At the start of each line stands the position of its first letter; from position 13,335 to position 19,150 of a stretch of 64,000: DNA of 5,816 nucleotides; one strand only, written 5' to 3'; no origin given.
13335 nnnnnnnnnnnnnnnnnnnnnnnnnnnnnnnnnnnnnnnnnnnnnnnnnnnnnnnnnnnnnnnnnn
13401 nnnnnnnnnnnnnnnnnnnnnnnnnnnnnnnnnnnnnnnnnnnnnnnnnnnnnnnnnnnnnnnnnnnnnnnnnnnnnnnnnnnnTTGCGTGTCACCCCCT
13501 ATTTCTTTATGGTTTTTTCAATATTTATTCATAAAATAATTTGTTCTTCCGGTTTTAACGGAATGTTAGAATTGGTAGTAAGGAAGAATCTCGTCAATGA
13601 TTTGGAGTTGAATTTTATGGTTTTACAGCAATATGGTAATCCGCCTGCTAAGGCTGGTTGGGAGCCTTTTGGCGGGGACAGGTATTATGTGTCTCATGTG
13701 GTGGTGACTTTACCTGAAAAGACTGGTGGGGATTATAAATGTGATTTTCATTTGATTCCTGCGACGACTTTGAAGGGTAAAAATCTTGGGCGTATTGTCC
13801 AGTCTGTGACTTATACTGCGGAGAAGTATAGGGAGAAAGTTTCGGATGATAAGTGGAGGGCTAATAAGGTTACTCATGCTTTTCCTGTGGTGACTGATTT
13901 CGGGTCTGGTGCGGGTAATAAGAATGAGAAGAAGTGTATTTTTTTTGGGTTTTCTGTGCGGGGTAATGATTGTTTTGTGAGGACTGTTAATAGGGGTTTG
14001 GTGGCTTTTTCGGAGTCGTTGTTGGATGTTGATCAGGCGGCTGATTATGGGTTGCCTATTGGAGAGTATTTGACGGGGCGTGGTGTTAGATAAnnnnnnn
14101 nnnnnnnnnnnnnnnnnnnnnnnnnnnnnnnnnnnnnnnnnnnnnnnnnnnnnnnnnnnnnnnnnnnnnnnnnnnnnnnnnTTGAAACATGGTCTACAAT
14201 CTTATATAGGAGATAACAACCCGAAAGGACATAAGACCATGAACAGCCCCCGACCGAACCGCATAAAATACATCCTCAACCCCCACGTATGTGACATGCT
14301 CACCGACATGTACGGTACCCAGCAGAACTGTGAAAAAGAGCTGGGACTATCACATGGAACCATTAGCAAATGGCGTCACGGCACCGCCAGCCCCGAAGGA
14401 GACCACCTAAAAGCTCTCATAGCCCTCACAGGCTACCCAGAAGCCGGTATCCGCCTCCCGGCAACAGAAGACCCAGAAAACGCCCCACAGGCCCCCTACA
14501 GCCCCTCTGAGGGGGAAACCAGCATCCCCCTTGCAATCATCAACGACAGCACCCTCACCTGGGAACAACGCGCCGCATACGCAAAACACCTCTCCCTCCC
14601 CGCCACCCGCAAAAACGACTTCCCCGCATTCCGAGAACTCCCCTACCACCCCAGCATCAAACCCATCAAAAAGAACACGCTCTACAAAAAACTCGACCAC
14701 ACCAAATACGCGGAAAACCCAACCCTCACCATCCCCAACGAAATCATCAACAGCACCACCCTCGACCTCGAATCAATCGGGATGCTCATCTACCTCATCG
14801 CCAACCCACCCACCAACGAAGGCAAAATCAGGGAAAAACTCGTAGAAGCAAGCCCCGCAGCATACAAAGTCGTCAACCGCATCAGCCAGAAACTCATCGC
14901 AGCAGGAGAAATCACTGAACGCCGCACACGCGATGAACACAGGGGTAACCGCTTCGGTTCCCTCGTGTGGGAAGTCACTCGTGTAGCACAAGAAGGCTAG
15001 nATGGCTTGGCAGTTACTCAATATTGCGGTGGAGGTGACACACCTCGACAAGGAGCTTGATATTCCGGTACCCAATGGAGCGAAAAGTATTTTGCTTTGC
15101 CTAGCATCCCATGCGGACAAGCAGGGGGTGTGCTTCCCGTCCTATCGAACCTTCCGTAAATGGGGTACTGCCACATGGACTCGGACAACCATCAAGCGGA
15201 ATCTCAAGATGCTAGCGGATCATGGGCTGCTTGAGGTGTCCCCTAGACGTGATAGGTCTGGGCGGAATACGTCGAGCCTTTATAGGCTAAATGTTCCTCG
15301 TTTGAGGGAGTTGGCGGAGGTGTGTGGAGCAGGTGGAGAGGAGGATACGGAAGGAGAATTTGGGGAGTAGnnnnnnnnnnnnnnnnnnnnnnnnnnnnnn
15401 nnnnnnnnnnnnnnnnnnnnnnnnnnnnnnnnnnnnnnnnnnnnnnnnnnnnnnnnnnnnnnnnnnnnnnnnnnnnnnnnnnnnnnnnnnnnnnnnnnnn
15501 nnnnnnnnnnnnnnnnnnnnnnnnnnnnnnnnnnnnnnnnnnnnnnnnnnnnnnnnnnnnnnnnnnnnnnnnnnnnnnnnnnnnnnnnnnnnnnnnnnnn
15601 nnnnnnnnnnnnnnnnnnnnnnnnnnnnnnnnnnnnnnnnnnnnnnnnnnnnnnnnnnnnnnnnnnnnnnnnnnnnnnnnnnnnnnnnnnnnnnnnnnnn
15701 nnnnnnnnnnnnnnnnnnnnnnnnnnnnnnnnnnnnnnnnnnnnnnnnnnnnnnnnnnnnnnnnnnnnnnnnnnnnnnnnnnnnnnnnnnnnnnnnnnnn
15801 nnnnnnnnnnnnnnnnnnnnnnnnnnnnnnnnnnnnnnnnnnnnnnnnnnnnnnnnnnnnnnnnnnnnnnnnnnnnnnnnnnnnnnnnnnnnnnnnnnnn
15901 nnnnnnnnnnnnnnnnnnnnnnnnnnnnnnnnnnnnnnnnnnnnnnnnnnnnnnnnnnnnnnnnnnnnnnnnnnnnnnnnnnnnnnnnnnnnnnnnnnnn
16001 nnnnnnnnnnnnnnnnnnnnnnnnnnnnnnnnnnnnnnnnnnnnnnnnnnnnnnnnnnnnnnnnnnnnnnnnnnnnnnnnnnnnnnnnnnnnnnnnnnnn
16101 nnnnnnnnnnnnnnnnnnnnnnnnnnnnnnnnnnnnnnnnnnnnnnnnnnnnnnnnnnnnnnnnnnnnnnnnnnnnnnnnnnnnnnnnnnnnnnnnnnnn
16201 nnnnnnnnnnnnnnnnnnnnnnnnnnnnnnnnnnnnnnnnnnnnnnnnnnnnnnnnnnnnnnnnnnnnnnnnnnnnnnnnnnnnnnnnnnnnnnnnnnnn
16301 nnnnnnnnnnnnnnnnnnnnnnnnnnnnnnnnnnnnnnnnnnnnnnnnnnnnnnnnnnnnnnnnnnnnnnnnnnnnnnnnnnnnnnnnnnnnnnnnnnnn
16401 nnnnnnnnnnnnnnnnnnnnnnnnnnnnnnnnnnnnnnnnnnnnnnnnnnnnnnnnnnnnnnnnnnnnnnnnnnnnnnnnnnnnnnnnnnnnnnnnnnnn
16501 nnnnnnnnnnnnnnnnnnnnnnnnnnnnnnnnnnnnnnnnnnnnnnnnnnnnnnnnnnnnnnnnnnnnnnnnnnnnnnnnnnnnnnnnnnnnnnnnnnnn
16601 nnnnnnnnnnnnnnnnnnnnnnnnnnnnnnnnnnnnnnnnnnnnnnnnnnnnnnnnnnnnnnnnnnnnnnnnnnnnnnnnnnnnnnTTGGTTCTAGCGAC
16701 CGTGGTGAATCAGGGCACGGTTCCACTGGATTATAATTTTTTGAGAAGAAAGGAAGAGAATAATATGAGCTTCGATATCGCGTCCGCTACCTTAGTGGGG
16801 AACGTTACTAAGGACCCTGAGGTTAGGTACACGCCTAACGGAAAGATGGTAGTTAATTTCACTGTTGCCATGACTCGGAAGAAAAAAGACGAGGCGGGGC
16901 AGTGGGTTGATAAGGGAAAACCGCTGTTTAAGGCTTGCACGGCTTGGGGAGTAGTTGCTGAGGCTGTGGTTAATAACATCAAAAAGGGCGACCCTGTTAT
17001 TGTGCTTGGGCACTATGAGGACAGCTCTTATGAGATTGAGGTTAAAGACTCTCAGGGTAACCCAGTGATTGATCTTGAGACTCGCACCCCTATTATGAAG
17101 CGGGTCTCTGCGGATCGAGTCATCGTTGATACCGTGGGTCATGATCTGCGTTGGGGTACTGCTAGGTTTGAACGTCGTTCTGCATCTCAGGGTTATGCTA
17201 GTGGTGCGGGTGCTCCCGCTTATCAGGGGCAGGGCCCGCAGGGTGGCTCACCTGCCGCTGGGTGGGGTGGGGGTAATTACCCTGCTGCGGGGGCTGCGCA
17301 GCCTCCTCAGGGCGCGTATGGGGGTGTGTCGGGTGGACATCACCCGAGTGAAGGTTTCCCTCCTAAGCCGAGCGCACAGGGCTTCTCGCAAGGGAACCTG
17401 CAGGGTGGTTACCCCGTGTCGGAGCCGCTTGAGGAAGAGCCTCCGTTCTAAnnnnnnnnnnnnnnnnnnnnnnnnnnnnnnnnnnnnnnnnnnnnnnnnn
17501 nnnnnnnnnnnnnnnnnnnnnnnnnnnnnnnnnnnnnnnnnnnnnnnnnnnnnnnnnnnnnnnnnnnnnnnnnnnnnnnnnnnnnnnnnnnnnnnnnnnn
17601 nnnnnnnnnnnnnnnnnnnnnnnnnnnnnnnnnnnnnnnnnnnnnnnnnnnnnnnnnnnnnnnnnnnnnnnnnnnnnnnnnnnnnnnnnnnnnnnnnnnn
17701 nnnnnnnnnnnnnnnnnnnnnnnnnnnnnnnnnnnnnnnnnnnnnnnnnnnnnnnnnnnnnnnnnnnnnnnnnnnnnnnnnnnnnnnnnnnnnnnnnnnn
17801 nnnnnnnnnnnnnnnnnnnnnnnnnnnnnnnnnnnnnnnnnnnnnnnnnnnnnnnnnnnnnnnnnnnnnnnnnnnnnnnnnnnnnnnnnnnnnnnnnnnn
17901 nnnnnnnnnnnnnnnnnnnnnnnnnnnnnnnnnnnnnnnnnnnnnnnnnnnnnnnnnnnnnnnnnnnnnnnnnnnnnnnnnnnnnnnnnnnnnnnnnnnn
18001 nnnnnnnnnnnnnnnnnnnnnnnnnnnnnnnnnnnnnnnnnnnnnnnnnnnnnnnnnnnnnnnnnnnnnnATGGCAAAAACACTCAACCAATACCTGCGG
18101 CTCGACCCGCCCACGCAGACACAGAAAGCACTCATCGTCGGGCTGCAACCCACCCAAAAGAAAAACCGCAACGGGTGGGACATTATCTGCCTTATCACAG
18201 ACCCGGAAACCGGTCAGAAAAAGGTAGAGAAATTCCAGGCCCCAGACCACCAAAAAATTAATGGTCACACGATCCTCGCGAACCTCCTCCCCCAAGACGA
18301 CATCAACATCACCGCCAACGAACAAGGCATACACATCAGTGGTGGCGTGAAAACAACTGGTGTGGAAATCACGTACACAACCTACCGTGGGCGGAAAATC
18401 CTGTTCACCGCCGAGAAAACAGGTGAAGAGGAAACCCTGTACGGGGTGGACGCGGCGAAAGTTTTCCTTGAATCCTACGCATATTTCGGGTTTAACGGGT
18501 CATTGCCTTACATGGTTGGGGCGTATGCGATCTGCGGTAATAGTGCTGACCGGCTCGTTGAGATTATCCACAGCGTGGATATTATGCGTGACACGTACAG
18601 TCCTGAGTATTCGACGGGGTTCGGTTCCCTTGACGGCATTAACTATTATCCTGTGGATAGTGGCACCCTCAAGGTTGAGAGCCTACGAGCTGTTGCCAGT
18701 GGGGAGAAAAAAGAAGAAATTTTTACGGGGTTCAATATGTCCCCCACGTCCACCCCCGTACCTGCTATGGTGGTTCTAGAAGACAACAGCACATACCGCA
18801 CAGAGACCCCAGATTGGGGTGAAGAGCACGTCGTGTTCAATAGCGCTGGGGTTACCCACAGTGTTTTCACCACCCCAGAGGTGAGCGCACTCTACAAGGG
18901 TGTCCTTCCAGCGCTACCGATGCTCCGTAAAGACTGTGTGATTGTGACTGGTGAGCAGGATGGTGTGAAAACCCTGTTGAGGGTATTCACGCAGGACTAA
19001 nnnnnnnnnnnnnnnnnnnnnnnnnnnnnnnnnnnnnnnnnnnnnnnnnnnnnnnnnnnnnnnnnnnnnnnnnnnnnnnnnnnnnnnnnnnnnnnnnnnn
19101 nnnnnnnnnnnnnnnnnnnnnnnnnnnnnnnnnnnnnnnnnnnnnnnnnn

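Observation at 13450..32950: Saw-tooth alternation of A+C-rich and G+T-rich blocks on the coding strand, often within one ORF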

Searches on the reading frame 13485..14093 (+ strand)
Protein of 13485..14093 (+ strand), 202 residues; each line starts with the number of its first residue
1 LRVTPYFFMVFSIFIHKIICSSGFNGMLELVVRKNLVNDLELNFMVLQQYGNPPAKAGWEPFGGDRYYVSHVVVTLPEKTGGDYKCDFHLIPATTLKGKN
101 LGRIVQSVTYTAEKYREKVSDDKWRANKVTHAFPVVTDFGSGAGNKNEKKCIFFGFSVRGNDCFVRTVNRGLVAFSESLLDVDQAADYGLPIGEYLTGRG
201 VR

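Call 6: search_protein_families(library=pfam, proteins=[window:13485-14093:+], max_evalue=0.01)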
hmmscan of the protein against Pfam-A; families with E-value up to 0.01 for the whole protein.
window:13485-14093:+ (202 aa): 0 families

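Call 13: search_protein_families(library=phrogs, proteins=[window:13485-14093:+], max_evalue=0.001)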
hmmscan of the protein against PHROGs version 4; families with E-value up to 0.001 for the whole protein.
window:13485-14093:+ (202 aa): 0 families

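Call 72: search_protein_families(library=ncbifam, proteins=[window:13485-14093:+], max_evalue=0.01)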
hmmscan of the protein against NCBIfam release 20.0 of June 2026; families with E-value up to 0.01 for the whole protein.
window:13485-14093:+ (202 aa): 0 families

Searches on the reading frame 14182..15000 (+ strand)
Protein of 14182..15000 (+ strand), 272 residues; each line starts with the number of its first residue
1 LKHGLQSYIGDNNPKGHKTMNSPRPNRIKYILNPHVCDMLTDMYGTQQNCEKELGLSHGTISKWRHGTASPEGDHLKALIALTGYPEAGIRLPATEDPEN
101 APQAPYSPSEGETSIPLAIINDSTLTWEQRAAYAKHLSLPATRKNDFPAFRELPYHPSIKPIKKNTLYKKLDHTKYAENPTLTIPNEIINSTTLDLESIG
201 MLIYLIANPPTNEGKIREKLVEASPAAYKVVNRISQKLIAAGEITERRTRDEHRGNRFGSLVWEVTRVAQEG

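Call 6: search_protein_families(library=pfam, proteins=[window:14182-15000:+], max_evalue=0.01)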
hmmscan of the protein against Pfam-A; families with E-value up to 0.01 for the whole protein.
window:14182-15000:+ (272 aa): 1 family
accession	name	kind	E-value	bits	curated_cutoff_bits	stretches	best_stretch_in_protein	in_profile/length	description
PF01381.28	HTH_3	-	0.00091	19.7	23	1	51-88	16-53/55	Helix-turn-helix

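Call 13: search_protein_families(library=phrogs, proteins=[window:14182-15000:+], max_evalue=0.001)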
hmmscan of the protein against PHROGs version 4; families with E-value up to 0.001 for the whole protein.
window:14182-15000:+ (272 aa): 0 families

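Call 72: search_protein_families(library=ncbifam, proteins=[window:14182-15000:+], max_evalue=0.01)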
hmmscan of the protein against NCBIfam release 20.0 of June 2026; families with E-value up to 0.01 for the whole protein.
window:14182-15000:+ (272 aa): 1 family
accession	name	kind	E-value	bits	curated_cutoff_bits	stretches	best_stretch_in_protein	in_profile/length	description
NF007257.0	PRK09706.1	subfamily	0.0011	18.8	101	1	43-80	17-54/135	transcriptional repressor DicA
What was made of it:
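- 14182..15000 (+): A+C-rich block (M block) covering the whole HTH_3 (DicA/Cro-like) gene. M3 rises from 0.64 to 0.94. Pfam and NCBIfam give weak HTH hits (calls 6, 72).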

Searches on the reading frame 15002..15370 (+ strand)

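Call 6: search_protein_families(library=pfam, proteins=[window:15002-15370:+], max_evalue=0.01)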
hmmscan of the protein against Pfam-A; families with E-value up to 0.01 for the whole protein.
window:15002-15370:+ (122 aa): 2 families
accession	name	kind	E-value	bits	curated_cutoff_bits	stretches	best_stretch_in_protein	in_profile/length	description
PF13730.12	HTH_36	-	1e-08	35.3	25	1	26-77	6-55/55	Helix-turn-helix domain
PF12840.13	HTH_20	-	0.0031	17.9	27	0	59-79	30-50/51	Helix-turn-helix domain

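Call 72: search_protein_families(library=ncbifam, proteins=[window:15002-15370:+], max_evalue=0.01)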
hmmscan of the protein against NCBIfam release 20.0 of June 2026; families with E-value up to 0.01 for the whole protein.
window:15002-15370:+ (122 aa): 0 families

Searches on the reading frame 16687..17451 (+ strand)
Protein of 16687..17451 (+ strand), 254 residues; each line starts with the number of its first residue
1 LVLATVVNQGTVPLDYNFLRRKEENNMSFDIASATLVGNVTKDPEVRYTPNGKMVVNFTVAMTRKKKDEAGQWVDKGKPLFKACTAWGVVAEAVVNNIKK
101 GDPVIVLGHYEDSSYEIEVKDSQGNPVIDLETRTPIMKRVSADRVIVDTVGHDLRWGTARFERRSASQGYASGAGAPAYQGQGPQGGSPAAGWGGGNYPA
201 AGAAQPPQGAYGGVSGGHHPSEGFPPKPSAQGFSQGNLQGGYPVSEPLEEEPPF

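Call 6: search_protein_families(library=pfam, proteins=[window:16687-17451:+], max_evalue=0.01)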
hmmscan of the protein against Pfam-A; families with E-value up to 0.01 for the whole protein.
window:16687-17451:+ (254 aa): 1 family
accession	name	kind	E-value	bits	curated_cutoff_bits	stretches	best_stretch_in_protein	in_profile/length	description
PF00436.31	SSB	-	2.5e-19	69.7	26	1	33-123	3-91/104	Single-strand binding protein family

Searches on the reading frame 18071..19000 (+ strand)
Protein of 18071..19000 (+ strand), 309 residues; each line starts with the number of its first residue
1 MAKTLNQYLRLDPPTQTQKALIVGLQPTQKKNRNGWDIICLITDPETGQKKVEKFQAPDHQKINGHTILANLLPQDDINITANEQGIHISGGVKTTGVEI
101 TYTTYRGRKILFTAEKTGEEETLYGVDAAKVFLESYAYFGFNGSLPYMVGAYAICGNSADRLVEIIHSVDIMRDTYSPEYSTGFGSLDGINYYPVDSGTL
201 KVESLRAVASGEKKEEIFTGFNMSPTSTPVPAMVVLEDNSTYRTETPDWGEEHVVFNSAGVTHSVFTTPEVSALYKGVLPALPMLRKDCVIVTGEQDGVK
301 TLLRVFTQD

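Call 6: search_protein_families(library=pfam, proteins=[window:18071-19000:+], max_evalue=0.01)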
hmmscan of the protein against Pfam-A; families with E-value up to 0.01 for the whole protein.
window:18071-19000:+ (309 aa): 0 families

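Call 13: search_protein_families(library=phrogs, proteins=[window:18071-19000:+], max_evalue=0.001)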
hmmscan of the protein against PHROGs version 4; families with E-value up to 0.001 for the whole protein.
window:18071-19000:+ (309 aa): 0 families

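Call 29: find_related_loci(query=window:18071-18997:+, collection=metagenome_contigs, flank=10000)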
Query window:18071-18997:+ (309 aa) in metagenome_contigs; peptide patterns used: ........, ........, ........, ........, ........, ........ (x = any residue, [..] = any of these).
282 stretches matched a pattern; 11 encode a relative of the query (tblastn E <= 1e-3); 10 distinct loci.
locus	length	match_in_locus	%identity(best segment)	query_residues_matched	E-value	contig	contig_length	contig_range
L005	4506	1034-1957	94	1-309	0e+0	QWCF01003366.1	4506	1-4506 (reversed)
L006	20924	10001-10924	94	1-309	0e+0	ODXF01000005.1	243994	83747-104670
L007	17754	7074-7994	94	1-309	0e+0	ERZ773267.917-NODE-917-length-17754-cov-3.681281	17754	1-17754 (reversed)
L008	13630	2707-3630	94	1-309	0e+0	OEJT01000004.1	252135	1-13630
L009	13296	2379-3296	94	1-309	0e+0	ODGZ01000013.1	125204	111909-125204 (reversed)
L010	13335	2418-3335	94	1-309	0e+0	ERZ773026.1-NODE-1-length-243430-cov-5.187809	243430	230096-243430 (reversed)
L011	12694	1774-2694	93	1-309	0e+0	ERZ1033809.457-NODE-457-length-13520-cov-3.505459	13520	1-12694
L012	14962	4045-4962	93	1-309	0e+0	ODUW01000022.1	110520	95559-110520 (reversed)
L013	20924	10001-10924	95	1-309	0e+0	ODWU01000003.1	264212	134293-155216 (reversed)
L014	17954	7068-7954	38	1-305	2e-35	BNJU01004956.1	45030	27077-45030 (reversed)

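Call 72: search_protein_families(library=ncbifam, proteins=[window:18071-19000:+], max_evalue=0.01)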
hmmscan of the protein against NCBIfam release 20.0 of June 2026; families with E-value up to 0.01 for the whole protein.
window:18071-19000:+ (309 aa): 0 families
